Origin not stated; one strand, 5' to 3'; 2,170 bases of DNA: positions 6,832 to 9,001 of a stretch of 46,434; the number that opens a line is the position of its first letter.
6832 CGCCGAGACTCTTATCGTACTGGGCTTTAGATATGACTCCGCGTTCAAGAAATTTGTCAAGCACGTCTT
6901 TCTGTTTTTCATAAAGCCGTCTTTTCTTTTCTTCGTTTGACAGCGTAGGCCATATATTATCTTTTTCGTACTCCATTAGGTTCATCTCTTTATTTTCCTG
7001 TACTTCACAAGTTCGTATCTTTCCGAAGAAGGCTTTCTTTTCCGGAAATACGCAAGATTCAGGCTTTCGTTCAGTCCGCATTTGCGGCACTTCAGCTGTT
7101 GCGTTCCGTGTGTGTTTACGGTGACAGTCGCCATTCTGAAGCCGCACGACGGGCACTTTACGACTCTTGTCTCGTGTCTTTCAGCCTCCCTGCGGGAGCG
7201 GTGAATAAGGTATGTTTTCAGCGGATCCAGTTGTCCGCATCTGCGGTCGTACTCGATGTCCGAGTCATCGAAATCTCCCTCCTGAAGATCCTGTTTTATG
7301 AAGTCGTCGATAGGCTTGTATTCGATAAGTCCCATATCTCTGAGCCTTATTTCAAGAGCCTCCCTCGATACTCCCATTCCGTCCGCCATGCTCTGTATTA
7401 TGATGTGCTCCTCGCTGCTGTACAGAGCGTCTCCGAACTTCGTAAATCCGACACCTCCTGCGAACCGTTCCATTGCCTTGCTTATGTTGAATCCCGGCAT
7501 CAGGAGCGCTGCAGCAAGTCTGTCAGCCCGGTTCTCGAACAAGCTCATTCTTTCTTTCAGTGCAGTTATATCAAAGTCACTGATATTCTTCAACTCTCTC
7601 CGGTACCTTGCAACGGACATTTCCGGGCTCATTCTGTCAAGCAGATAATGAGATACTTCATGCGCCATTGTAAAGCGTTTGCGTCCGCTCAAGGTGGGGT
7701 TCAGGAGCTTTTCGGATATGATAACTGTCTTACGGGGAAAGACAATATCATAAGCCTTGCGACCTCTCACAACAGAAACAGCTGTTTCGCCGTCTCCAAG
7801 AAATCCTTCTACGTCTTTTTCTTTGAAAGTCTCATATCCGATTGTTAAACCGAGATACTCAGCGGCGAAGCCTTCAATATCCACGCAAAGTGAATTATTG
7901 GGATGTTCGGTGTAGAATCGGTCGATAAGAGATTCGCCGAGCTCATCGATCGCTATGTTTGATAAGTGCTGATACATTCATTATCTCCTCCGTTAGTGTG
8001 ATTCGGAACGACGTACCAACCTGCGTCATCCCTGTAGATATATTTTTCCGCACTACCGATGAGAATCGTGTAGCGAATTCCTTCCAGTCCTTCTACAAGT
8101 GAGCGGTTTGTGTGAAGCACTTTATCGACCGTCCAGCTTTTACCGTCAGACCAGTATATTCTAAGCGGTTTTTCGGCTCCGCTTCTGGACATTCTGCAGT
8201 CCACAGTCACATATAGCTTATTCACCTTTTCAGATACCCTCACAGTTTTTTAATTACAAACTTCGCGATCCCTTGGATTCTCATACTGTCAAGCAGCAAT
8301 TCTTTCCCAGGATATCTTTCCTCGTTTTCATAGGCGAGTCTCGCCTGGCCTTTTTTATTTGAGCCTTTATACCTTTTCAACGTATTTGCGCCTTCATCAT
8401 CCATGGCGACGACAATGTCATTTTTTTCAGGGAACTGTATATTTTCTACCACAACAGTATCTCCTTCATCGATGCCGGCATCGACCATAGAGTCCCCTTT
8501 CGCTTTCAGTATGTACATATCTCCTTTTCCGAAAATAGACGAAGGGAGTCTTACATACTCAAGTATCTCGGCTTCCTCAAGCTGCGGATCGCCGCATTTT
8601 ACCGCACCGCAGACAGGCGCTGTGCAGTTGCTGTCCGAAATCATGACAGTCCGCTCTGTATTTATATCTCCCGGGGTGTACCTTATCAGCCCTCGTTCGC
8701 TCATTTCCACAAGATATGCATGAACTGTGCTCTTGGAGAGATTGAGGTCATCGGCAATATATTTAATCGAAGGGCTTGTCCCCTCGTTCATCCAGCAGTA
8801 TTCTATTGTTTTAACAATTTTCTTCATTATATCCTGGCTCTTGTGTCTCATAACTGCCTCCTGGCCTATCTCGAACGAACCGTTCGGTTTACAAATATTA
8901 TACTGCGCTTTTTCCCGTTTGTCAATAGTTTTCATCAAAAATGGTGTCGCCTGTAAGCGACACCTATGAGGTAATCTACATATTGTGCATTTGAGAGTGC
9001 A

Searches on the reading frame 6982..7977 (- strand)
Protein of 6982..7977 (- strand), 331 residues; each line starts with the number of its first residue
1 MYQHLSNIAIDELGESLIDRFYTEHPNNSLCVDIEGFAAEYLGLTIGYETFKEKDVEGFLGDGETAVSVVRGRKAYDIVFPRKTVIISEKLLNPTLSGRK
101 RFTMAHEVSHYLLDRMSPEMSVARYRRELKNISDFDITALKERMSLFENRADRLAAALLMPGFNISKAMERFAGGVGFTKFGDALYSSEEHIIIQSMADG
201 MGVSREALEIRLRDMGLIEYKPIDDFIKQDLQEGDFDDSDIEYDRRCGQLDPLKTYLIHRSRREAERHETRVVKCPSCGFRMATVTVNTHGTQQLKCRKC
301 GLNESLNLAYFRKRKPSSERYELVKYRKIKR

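Call 47: search_protein_families(library=pfam, proteins=[window:6982-7977:-], max_evalue=0.001)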
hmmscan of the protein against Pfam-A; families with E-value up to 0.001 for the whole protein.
window:6982-7977:- (331 aa): 1 family
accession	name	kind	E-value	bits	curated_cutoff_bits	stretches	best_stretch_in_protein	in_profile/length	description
PF06114.19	Peptidase_M78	-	2.2e-08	34.4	22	1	39-173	1-100/123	IrrE N-terminal-like domain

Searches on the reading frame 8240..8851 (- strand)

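Call 47: search_protein_families(library=pfam, proteins=[window:8240-8851:-], max_evalue=0.001)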
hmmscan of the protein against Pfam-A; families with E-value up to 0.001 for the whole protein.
window:8240-8851:- (203 aa): 3 families
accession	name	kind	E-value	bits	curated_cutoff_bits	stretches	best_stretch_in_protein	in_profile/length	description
PF00717.28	Peptidase_S24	-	1.2e-19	70.6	23.3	1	79-195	1-114/116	Peptidase S24-like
PF09339.16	HTH_IclR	-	3.9e-06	27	22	1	24-59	15-51/52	IclR helix-turn-helix domain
PF01726.22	LexA_DNA_bind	-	3.2e-05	24.1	23.7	1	10-61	9-61/65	LexA DNA binding domain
